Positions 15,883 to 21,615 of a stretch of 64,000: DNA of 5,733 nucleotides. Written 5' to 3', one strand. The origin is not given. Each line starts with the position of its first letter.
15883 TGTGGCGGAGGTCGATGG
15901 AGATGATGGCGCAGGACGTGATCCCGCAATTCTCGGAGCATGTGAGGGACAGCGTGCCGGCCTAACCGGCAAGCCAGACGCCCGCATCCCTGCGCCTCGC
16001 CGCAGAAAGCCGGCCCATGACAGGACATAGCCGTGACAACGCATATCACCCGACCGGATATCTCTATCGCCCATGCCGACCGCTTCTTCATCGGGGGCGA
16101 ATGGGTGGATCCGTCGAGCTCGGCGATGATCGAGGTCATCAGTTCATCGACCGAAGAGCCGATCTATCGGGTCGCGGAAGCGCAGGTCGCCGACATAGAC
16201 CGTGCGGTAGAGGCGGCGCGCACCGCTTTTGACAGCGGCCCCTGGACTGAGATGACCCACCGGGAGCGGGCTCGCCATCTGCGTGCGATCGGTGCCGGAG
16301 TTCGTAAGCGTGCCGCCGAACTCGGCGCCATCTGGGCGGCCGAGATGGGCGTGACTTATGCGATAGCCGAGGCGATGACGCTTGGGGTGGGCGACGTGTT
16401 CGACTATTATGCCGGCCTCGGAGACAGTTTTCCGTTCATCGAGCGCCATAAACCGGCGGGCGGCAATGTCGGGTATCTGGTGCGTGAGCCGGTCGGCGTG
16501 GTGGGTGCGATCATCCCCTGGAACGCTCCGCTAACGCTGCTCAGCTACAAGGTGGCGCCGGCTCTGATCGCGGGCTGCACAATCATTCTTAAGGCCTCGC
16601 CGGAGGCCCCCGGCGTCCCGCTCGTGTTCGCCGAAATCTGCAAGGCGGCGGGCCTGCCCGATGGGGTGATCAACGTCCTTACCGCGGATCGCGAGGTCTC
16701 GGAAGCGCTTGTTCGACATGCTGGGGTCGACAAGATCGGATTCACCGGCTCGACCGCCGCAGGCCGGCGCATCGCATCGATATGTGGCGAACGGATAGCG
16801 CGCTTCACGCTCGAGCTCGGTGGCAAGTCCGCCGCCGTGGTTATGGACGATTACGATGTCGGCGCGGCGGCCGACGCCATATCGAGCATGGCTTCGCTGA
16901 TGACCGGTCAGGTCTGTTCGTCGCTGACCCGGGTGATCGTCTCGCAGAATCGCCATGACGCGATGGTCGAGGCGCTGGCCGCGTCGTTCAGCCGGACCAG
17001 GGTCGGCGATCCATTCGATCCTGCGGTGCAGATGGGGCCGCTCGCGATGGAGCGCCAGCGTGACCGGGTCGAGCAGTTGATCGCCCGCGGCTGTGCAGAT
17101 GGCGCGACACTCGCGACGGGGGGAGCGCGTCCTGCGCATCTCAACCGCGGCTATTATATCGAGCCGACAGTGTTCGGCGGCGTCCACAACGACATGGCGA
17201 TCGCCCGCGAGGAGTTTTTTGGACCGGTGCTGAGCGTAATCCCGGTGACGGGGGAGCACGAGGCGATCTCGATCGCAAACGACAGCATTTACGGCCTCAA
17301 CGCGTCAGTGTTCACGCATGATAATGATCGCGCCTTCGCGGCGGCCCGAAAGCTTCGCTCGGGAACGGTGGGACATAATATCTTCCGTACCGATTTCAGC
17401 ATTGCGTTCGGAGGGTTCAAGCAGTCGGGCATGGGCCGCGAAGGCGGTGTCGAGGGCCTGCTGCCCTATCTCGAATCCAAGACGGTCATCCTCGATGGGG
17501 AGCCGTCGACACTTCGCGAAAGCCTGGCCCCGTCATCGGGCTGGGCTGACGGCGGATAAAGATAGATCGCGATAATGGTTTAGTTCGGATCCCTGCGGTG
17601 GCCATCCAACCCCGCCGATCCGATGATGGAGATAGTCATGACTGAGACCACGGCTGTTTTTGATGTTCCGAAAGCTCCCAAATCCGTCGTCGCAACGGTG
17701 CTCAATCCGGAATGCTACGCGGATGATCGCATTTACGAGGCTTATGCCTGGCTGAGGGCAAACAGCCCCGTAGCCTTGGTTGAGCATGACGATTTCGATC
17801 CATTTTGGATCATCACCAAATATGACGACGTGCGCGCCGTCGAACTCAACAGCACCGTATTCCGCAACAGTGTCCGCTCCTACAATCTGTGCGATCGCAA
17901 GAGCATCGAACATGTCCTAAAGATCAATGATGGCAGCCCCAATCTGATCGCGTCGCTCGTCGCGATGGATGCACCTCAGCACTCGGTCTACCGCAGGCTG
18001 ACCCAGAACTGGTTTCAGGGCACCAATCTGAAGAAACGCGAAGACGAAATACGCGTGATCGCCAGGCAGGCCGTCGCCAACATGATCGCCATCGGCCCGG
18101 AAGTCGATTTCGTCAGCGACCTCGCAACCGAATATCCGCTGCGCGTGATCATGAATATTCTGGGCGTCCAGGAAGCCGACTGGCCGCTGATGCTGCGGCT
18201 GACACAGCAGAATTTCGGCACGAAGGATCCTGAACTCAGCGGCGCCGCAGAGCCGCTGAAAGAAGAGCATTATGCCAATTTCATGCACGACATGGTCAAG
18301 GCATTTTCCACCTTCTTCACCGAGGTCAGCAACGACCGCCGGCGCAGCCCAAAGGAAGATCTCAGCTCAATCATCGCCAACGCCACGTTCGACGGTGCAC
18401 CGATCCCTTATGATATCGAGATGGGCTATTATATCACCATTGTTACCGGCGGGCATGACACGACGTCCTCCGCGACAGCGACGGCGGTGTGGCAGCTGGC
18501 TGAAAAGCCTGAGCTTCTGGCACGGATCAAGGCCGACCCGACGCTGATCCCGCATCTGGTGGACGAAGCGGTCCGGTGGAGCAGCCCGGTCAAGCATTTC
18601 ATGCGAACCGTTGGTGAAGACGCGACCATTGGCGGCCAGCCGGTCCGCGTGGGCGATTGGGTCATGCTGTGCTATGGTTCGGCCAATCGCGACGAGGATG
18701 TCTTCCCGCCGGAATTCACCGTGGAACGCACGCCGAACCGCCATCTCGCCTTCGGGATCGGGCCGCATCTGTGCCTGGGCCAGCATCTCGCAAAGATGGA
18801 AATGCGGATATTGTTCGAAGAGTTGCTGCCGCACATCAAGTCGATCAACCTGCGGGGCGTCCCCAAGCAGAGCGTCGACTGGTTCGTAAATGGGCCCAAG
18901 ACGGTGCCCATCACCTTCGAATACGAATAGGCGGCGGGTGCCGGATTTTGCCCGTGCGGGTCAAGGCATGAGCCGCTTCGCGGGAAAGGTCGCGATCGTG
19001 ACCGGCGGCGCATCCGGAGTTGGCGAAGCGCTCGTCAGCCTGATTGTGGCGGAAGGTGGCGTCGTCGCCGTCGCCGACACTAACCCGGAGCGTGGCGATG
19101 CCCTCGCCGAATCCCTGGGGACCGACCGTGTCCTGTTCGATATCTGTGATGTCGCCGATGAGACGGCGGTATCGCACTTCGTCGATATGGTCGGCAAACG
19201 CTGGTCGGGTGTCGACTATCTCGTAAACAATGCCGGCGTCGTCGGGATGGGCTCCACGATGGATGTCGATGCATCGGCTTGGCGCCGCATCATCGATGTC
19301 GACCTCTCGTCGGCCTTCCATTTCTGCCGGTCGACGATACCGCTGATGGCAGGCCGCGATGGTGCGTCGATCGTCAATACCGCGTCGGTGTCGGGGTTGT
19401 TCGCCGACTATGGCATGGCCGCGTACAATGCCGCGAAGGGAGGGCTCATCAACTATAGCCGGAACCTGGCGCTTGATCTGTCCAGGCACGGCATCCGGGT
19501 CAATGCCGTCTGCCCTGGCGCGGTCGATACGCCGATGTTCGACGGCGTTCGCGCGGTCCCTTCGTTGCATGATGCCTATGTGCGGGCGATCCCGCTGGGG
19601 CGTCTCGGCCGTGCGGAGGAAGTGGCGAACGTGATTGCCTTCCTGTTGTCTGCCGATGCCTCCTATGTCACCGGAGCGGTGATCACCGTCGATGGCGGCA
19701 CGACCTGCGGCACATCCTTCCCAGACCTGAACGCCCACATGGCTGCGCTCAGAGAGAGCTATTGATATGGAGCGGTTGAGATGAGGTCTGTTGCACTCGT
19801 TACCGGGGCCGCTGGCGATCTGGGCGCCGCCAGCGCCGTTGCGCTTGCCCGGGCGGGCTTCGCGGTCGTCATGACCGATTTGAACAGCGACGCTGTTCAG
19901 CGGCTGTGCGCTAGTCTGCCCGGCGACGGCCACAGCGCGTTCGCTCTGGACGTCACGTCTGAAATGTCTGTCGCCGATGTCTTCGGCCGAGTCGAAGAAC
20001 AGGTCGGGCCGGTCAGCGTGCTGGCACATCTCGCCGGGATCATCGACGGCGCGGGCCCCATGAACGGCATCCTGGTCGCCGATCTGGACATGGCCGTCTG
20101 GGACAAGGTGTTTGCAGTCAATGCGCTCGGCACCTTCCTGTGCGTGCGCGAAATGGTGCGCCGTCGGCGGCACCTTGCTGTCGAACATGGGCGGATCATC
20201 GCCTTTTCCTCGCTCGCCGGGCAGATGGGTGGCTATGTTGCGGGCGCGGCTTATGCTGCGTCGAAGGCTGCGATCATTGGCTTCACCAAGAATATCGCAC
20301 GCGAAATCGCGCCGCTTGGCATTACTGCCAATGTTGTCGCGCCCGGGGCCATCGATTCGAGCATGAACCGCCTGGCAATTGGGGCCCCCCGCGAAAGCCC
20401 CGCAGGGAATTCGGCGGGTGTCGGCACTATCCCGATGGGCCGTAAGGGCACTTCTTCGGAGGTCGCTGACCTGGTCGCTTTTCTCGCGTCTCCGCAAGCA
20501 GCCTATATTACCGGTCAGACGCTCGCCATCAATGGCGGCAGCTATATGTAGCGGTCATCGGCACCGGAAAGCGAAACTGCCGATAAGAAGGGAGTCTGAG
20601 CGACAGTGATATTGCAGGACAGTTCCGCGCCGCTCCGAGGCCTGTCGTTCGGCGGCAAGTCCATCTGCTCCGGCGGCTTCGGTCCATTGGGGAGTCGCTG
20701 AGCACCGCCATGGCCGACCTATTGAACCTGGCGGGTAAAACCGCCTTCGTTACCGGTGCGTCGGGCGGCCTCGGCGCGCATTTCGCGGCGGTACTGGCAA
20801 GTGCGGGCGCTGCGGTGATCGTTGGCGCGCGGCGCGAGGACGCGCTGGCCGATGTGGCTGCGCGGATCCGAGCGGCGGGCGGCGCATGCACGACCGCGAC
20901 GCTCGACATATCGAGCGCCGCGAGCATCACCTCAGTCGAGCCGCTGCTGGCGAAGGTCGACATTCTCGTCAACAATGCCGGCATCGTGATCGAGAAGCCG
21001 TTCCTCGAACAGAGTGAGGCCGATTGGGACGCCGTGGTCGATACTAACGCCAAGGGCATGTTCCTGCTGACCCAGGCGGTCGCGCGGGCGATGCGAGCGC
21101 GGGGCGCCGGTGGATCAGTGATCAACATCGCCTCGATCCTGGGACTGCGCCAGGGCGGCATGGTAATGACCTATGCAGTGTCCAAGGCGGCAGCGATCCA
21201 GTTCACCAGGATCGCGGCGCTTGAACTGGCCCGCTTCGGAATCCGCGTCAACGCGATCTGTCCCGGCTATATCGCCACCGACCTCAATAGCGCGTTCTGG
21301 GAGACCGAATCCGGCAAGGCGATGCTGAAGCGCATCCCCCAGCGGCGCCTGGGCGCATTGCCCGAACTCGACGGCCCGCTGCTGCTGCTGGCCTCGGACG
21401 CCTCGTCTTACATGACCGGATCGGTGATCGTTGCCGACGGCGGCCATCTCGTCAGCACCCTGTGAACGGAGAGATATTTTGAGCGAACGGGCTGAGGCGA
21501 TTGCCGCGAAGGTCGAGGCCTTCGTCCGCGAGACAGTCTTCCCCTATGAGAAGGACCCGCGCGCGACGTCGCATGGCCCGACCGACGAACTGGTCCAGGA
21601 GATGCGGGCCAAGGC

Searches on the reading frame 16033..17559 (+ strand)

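Call 4: search_protein_families(library=pfam, proteins=[window:16033-17559:+])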
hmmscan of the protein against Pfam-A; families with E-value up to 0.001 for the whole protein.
window:16033-17559:+ (508 aa): 1 family
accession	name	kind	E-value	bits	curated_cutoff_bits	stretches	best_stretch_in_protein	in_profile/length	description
PF00171.27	Aldedh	-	6.6e-151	503.4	23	1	24-485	1-461/461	Aldehyde dehydrogenase family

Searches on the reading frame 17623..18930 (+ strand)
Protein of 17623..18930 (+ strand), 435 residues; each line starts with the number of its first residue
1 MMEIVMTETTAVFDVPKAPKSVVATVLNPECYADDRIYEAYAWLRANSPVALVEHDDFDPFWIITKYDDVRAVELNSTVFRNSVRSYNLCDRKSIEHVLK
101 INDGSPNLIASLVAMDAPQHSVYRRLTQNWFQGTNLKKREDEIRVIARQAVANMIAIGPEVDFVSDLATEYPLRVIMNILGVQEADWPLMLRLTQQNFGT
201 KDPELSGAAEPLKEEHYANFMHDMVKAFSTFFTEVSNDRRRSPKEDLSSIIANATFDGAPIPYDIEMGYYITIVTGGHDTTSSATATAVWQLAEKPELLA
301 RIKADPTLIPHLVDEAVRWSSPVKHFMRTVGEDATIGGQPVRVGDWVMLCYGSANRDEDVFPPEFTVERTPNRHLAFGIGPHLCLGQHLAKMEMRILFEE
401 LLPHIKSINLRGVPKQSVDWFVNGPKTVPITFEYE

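Call 4: search_protein_families(library=pfam, proteins=[window:17623-18930:+])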
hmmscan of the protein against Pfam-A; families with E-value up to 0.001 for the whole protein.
window:17623-18930:+ (435 aa): 1 family
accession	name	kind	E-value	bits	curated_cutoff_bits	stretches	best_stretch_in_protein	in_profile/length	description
PF00067.27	p450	-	7.3e-20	71.6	22.8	1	270-406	267-433/462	Cytochrome P450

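Call 41: search_protein_families(library=ncbifam, proteins=[window:17623-18930:+], max_evalue=1e-10)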
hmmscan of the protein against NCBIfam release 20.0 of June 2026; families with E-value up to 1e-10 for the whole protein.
window:17623-18930:+ (435 aa): 6 families
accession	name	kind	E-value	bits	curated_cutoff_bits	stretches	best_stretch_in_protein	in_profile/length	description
NF041802.1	P450_SolI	exception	3.4e-43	147.7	850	1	32-428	27-418/424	solanimycin biosynthesis cytochrome P450 SolI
NF041177.1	Cyp119_Thmprot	equivalog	8.8e-38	130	680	1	38-415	2-350/368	cytochrome P450 Cyp119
TIGR04538.1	P450_cycloAA_1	subfamily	2e-33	115.8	500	1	37-432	11-394/395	cytochrome P450, cyclodipeptide synthase-associated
NF045816.1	PentlenlactSyn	equivalog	1.8e-29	102.7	700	1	44-421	22-381/396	pentalenolactone synthase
TIGR04458.1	CYP450_TxtE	equivalog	1.4e-27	96.4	500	1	38-414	14-384/403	4-nitrotryptophan synthase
TIGR04515.1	P450_rel_GT_act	subfamily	3.5e-23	82.6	343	1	114-386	94-340/386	P450-derived glycosyltransferase activator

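Call 59: search_solved_structures(query=window:17623-18930:+, max_evalue=1e-30)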
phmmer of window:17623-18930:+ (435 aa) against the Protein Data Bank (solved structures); distinct sequences matched with E-value up to 1e-30: 118 (the best 60 are shown).
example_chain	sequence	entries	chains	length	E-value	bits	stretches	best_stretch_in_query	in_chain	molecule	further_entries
1cpt_A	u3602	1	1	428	4.1e-119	401.5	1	18-432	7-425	CYTOCHROME P450-TERP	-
8euh_A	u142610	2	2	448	4.3e-119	401.4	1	18-432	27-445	Cytochrome P450-terp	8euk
8eul_A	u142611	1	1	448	5.5e-118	397.8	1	18-432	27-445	Cytochrome P450-terp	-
3tkt_A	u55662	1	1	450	1.5e-104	353.5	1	14-432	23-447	Cytochrome P450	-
7v40_A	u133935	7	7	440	2.6e-96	326.4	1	18-432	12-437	p450tol monooxygenase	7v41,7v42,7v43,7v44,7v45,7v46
8vxi_A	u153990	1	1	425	6.1e-70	239.5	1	26-432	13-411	CYP125MRCA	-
8vxg_A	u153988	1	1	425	1.5e-69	238.2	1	26-432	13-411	CYP125MRCA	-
3rwl_A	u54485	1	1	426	1.7e-50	175.4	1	26-425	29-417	Cytochrome P450 alkane hydroxylase 1 CYP153A7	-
2yoo_A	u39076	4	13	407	1.4e-48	169.2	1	26-432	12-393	P450 HEME-THIOLATE PROTEIN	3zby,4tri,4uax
5li6_A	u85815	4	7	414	5.7e-48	167.1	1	110-409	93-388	Putative cytochrome P450 126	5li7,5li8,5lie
6t0f_A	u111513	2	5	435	6e-48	167.1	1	37-432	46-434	Methyl-branched lipid omega-hydroxylase | CYP124 in complex with inhibitor compound 5'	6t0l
2wm4_A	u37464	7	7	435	6.3e-48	167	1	38-432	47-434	PUTATIVE CYTOCHROME P450 124 | Methyl-branched lipid omega-hydroxylase | CYP124 in complex with inhibitor carbethoxyhexyl imidazole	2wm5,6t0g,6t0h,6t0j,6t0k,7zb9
6bld_A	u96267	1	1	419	2.9e-47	164.8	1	51-432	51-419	Cytochrome P450 268A2 Cyp268A2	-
5h1z_A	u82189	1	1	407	4e-47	164.3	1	26-431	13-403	putative CYP alkane hydroxylase CYP153D17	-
6hqg_A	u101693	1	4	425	5.4e-47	163.9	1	27-431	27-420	Cytochrome P450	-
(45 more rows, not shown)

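Call 91: search_solved_structures(query=window:17623-18930:+, max_evalue=1e-110, show_alignments=1)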
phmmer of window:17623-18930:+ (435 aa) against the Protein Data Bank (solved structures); distinct sequences matched with E-value up to 1e-110: 3.
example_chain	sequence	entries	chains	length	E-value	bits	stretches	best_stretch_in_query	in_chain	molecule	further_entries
1cpt_A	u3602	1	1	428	4.1e-119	401.5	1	18-432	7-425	CYTOCHROME P450-TERP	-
8euh_A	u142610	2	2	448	4.3e-119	401.4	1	18-432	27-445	Cytochrome P450-terp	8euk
8eul_A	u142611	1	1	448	5.5e-118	397.8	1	18-432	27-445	Cytochrome P450-terp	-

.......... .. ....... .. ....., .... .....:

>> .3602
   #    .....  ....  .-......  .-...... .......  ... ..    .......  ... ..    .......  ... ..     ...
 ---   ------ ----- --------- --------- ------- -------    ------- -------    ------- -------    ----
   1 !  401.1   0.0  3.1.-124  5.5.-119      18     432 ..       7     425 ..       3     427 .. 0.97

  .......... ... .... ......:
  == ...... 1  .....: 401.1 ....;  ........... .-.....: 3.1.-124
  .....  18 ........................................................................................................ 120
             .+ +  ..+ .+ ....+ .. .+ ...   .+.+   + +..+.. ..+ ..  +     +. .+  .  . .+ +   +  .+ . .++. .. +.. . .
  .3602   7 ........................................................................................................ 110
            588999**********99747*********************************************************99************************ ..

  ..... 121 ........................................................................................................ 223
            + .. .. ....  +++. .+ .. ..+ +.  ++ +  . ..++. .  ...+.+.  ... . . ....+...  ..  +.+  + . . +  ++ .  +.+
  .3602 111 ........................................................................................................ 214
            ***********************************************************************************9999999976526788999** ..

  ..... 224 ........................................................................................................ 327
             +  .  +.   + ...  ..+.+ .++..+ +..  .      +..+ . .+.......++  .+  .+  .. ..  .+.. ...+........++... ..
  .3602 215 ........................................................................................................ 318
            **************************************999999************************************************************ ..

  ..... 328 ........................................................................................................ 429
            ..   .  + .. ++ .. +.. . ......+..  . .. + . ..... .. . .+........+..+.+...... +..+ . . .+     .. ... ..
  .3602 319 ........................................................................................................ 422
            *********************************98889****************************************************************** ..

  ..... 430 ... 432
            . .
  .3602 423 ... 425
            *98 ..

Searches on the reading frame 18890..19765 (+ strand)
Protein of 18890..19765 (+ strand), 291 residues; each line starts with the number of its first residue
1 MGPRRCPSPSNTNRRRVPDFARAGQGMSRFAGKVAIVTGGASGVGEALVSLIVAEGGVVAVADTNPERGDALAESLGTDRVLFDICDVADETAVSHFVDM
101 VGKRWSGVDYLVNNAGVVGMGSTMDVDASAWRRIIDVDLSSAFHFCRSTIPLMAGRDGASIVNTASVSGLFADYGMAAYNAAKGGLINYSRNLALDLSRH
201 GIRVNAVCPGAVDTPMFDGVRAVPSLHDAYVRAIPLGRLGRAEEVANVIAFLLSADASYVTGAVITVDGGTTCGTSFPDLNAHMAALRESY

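Call 4: search_protein_families(library=pfam, proteins=[window:18890-19765:+])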
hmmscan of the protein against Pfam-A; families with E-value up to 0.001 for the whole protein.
window:18890-19765:+ (291 aa): 4 families
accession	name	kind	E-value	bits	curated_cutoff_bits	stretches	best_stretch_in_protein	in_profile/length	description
PF13561.12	adh_short_C2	-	4.4e-63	213.5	27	1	41-272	3-236/236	Enoyl-(Acyl carrier protein) reductase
PF00106.31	adh_short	-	1.8e-51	174.8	26.6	1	33-221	1-191/195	short chain dehydrogenase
PF08659.16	KR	-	2.8e-08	34.3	22.6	1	35-183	3-153/180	KR domain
PF23441.1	SDR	-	8.2e-08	32.4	27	1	83-271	65-255/258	SDR-like rossmann domain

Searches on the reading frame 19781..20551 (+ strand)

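Call 4: search_protein_families(library=pfam, proteins=[window:19781-20551:+])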
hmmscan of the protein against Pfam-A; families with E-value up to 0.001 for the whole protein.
window:19781-20551:+ (256 aa): 3 families
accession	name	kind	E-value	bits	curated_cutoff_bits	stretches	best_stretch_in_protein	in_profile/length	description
PF13561.12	adh_short_C2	-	2.7e-48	165.1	27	1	9-253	1-234/236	Enoyl-(Acyl carrier protein) reductase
PF00106.31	adh_short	-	9.3e-41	139.9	26.6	1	4-197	2-188/195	short chain dehydrogenase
PF08659.16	KR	-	6.4e-08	33.2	22.6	1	4-170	2-161/180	KR domain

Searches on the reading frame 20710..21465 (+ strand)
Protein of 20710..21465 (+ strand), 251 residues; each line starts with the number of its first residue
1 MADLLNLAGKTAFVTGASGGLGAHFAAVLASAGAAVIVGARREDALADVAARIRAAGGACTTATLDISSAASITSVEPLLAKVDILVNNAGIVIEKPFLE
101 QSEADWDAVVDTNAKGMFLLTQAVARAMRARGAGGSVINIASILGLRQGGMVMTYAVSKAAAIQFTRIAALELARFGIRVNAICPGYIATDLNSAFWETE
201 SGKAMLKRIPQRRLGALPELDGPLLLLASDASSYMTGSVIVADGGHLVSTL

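Call 4: search_protein_families(library=pfam, proteins=[window:20710-21465:+])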
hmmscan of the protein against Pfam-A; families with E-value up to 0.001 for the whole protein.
window:20710-21465:+ (251 aa): 4 families
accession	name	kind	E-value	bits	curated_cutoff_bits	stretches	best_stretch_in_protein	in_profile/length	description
PF00106.31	adh_short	-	2.8e-51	174.2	26.6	1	10-199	1-193/195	short chain dehydrogenase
PF13561.12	adh_short_C2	-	8.6e-51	173.2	27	1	16-245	1-234/236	Enoyl-(Acyl carrier protein) reductase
PF08659.16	KR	-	2e-09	38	22.6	1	12-147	3-141/180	KR domain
PF01370.27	Epimerase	-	3.6e-05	23.7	20.9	1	13-127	2-105/240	NAD dependent epimerase/dehydratase family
